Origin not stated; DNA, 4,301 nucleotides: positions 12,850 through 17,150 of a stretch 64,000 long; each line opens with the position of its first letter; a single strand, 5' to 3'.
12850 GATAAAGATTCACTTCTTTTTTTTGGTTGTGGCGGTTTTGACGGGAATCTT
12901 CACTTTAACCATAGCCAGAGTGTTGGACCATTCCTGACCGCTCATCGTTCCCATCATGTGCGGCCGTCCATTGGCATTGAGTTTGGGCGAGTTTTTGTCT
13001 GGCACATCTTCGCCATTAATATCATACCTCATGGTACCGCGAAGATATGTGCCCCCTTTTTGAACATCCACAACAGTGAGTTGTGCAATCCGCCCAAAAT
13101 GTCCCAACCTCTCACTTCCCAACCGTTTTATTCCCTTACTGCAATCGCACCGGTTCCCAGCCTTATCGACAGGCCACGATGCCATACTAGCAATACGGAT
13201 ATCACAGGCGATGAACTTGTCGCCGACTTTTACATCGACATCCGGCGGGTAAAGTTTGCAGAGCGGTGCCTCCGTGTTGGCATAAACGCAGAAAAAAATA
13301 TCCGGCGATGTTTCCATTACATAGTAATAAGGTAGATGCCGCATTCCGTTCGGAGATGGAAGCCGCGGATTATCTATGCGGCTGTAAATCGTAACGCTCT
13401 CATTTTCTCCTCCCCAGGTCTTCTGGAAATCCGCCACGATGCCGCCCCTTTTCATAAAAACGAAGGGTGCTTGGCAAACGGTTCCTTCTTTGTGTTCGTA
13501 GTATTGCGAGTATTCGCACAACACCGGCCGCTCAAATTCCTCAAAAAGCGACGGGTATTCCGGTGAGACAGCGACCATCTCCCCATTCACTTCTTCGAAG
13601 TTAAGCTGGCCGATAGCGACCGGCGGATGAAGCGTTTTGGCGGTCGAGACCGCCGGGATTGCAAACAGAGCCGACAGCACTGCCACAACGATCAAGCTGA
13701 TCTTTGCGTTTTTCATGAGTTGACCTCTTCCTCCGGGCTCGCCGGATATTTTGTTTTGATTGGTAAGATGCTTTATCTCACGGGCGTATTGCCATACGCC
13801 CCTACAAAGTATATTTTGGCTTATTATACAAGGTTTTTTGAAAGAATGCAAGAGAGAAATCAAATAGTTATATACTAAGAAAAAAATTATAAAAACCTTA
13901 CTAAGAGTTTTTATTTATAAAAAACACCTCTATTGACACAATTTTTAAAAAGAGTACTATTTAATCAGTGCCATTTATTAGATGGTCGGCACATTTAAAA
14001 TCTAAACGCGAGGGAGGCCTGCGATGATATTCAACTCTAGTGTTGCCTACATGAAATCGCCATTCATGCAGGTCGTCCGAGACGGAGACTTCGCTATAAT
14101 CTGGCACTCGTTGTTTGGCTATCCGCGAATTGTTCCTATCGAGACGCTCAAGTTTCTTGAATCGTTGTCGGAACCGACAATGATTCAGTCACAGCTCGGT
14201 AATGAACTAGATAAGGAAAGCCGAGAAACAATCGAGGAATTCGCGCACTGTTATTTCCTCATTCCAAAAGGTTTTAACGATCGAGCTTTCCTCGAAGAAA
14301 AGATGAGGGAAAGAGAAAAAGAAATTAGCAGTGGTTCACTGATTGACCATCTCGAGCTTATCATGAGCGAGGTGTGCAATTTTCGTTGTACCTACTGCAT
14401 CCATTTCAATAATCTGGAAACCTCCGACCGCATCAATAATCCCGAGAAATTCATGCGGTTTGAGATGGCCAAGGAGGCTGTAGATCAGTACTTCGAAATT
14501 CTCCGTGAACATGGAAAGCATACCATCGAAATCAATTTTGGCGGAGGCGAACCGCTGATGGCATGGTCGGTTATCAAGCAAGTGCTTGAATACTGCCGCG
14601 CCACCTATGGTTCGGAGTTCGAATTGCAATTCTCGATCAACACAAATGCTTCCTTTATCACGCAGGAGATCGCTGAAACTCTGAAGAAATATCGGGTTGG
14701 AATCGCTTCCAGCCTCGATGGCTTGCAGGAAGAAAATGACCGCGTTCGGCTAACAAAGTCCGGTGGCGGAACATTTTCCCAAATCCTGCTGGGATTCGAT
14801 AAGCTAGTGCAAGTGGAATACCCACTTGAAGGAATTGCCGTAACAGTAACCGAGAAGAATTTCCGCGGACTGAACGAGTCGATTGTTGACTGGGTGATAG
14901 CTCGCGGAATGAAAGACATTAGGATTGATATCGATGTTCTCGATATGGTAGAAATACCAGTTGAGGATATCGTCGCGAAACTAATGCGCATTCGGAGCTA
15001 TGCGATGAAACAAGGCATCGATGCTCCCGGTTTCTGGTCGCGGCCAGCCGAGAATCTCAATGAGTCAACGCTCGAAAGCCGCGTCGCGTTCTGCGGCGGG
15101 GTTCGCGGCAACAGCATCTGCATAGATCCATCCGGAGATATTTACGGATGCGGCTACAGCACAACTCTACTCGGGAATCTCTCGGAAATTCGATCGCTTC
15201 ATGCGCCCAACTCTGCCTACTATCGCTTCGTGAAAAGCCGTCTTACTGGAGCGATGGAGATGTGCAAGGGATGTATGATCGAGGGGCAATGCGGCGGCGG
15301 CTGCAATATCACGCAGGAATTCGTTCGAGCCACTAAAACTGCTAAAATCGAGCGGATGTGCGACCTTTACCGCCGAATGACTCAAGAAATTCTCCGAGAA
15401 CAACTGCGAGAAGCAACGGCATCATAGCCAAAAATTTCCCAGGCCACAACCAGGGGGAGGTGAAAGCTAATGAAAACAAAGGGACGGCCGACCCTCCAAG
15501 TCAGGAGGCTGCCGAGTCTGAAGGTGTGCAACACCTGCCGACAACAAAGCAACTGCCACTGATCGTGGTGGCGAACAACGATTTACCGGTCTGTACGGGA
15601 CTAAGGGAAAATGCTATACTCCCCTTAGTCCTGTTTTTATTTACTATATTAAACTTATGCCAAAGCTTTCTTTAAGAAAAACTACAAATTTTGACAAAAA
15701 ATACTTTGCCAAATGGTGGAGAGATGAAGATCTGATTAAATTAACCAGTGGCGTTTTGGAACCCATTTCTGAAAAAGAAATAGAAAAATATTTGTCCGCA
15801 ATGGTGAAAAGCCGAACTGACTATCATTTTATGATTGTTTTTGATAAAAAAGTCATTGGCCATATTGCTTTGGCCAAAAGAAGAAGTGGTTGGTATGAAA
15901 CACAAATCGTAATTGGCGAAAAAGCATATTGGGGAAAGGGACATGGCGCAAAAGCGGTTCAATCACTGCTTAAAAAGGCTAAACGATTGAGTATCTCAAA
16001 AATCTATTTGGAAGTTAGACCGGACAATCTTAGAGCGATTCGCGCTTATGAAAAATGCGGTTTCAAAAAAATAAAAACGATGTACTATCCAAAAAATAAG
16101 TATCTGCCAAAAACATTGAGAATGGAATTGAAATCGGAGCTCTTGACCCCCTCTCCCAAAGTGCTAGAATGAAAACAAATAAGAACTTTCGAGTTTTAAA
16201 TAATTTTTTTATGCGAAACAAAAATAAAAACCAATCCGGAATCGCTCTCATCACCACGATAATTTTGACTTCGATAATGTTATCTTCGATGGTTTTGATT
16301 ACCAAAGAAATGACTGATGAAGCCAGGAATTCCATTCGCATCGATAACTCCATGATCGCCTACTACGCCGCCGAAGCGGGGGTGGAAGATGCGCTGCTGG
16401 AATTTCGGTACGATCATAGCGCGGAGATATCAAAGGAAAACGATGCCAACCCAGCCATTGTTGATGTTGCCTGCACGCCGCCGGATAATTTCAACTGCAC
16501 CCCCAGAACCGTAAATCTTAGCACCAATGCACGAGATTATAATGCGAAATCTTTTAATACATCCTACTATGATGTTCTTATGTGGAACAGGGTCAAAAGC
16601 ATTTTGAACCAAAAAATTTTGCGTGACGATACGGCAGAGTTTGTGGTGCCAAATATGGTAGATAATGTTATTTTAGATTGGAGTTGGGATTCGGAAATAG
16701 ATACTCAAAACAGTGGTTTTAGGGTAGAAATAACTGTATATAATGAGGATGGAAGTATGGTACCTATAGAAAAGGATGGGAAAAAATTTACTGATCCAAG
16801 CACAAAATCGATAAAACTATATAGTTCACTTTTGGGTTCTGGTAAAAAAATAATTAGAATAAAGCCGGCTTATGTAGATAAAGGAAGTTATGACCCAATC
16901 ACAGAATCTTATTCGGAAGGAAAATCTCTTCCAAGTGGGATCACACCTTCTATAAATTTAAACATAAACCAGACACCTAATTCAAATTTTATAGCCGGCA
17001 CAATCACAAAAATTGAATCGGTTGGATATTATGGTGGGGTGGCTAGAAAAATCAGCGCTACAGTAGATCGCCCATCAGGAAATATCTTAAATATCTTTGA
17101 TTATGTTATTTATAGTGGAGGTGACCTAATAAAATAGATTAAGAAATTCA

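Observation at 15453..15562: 30-aa peptide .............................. as putative precursor; competing 72-aa frame noted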

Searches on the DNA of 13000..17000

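Call 11: search_rna_families(source=window, start=13000, end=17000, threshold=evalue, max_evalue=1)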
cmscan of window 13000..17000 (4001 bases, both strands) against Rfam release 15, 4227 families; matches with E-value up to 1: 0.
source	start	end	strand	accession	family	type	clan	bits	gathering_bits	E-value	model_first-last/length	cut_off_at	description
